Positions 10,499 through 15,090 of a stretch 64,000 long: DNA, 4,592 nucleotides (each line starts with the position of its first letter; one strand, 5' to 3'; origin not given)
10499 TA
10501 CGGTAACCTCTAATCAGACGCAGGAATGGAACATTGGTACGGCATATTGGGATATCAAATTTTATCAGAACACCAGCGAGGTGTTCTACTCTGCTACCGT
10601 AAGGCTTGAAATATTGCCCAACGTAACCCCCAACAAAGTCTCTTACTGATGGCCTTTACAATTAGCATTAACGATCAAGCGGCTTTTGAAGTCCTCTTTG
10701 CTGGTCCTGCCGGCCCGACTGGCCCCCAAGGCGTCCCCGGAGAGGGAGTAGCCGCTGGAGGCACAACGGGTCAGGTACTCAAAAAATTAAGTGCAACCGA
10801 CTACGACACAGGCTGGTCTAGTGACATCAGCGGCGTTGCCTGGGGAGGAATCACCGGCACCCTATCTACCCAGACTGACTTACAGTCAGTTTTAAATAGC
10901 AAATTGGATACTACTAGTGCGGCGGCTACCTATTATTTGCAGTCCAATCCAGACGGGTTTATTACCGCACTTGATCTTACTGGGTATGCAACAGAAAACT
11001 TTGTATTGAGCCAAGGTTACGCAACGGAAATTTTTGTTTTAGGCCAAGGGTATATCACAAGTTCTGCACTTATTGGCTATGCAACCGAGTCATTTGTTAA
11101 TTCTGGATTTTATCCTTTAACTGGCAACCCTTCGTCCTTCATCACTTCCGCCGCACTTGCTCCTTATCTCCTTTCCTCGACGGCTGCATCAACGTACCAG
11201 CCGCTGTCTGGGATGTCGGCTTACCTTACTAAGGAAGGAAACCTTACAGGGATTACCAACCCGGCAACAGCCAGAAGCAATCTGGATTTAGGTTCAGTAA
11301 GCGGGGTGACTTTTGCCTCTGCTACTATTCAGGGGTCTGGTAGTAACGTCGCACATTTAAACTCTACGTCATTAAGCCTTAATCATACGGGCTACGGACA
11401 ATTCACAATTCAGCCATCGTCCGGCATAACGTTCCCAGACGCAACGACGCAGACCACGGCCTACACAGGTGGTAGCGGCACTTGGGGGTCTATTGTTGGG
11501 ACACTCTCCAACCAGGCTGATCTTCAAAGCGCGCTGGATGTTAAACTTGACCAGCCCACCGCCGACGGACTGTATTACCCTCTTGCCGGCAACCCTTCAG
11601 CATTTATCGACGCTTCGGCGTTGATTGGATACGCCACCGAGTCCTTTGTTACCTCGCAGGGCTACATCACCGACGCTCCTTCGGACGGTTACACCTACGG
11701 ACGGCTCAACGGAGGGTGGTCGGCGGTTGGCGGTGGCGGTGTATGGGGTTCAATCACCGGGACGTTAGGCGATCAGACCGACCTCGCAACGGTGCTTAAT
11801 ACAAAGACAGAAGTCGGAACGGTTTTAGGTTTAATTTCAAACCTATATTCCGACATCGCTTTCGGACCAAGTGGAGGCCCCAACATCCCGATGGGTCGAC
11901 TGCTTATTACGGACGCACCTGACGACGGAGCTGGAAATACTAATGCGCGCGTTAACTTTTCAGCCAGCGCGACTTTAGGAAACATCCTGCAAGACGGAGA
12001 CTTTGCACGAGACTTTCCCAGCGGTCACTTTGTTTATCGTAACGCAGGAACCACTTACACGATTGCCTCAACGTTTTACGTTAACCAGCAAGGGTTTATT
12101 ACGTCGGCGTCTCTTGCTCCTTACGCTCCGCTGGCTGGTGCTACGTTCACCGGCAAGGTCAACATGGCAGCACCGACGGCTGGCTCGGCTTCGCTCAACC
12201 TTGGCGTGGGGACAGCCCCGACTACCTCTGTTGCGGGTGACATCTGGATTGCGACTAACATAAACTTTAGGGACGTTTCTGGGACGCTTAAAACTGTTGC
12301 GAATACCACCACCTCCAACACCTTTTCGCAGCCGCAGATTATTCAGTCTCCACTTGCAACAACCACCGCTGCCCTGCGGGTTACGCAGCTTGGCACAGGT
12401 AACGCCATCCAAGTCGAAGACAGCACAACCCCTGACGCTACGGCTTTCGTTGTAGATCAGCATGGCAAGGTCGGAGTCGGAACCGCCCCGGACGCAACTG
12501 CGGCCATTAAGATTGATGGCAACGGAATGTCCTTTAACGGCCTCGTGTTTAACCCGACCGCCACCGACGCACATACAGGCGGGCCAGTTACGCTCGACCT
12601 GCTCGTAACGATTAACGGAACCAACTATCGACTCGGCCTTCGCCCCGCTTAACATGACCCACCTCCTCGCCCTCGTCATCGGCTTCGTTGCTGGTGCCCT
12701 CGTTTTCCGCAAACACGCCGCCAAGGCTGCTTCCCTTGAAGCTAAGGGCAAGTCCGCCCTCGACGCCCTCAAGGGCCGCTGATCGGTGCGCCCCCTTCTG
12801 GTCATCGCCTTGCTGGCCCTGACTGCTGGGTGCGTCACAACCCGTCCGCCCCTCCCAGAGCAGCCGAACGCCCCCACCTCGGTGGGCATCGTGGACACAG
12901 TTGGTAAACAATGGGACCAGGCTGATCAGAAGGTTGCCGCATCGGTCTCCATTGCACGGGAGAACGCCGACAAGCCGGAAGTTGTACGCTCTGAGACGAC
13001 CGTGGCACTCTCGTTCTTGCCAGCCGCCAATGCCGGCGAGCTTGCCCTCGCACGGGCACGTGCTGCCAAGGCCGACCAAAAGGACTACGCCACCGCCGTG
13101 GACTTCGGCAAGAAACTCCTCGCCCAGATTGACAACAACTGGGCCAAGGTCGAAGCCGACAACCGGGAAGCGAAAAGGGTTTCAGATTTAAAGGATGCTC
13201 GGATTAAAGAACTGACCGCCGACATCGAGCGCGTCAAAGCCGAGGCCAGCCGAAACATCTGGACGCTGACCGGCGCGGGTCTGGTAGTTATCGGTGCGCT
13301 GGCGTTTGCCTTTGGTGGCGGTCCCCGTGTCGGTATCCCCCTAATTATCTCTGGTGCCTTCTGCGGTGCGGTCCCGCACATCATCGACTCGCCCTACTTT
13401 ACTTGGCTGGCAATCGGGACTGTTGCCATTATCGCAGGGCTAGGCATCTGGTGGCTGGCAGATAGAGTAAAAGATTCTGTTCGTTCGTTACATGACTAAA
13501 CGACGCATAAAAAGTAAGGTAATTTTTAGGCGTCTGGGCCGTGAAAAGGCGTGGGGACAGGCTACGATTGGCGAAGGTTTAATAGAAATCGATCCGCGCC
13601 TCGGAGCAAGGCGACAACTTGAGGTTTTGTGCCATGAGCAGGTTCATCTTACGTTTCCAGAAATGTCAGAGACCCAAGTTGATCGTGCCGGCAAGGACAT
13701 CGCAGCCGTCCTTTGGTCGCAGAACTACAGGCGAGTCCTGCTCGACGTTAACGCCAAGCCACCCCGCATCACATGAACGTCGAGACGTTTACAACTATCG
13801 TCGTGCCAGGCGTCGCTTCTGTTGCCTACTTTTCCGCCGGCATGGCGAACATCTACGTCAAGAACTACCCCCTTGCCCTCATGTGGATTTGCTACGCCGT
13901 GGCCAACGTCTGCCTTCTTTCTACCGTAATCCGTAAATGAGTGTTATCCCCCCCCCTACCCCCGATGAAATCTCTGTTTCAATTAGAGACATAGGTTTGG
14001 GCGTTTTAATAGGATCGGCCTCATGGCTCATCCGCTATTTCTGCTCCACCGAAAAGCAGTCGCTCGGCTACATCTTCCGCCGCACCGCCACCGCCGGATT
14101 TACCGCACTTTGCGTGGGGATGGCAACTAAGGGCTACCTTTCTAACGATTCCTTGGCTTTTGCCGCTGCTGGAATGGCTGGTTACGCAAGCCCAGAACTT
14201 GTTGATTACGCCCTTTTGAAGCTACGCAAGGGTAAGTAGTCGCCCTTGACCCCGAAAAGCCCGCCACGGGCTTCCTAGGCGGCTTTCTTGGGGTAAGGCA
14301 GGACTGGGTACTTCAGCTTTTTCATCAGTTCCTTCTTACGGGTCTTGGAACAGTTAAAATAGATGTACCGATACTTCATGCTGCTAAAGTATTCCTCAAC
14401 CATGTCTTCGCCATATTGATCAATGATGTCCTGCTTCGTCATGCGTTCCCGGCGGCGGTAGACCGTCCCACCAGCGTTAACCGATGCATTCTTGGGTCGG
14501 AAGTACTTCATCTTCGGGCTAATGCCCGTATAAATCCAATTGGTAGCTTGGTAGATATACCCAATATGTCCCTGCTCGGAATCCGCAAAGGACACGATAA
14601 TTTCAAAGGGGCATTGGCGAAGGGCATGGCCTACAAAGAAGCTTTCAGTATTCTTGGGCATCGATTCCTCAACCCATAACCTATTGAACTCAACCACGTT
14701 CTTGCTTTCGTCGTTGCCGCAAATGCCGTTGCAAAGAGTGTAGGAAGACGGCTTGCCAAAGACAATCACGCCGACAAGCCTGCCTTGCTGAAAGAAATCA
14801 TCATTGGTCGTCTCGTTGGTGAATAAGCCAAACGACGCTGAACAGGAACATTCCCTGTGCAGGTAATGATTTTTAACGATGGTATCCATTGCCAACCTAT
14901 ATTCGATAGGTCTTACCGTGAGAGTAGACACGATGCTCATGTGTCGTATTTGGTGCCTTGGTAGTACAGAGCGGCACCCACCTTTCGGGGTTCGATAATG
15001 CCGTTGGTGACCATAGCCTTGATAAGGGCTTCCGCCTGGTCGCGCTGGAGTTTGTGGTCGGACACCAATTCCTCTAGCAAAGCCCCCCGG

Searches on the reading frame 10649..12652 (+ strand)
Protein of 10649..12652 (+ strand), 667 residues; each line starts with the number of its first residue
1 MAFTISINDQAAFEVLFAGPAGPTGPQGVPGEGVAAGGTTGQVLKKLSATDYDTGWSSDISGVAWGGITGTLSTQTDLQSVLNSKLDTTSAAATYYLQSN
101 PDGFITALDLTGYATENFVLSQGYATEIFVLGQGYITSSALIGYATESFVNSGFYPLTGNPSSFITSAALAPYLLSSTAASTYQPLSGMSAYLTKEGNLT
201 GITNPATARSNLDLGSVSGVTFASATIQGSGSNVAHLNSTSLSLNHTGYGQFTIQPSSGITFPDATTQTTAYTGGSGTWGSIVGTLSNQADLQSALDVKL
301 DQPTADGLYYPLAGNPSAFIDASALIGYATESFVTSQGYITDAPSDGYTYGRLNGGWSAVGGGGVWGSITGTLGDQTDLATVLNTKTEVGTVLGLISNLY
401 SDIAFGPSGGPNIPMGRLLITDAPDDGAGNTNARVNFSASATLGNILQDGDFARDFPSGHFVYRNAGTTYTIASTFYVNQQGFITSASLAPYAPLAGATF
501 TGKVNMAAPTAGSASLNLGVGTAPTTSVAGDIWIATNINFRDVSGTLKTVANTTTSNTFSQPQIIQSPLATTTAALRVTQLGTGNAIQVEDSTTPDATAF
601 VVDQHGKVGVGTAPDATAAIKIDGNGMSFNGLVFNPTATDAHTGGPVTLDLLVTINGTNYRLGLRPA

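Call 8: search_protein_families(library=phrogs, proteins=[window:10649-12652:+], max_evalue=0.001)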
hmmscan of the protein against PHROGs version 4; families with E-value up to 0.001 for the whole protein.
window:10649-12652:+ (667 aa): 4 families
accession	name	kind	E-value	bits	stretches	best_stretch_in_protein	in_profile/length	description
phrog_25379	-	tail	1.7e-22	81.1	3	338-390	98-154/384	tail protein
phrog_16388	-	head and packaging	1.5e-09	38.8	0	354-394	110-152/407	virion structural protein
phrog_22680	-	unknown function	3.1e-06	28.3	1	35-65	26-56/78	-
phrog_1980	-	tail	3.5e-05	24.3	1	59-314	123-268/449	tail fiber protein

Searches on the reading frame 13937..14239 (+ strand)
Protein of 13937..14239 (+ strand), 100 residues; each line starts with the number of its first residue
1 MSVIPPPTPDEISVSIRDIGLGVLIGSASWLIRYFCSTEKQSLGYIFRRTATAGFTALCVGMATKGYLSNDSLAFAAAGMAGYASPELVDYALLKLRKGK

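Call 10: search_protein_families(library=pfam, proteins=[window:13937-14239:+], max_evalue=0.01)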
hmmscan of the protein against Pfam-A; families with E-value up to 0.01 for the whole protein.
window:13937-14239:+ (100 aa): 1 family
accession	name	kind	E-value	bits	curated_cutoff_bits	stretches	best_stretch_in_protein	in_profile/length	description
PF16083.10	Phage_holin_3_3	-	2.3e-05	24.9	28.4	1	22-92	7-77/78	LydA holin phage, holin superfamily III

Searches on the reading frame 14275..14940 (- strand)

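Call 9: search_protein_families(library=pfam, proteins=[window:14275-14940:-], max_evalue=0.01)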
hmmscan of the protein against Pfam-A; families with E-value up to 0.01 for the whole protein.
window:14275-14940:- (221 aa): 1 family
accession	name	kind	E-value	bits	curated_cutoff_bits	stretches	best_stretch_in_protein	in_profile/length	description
PF25680.1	Mom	-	2.3e-42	145.4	27.1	1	7-218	2-202/202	Mom protein family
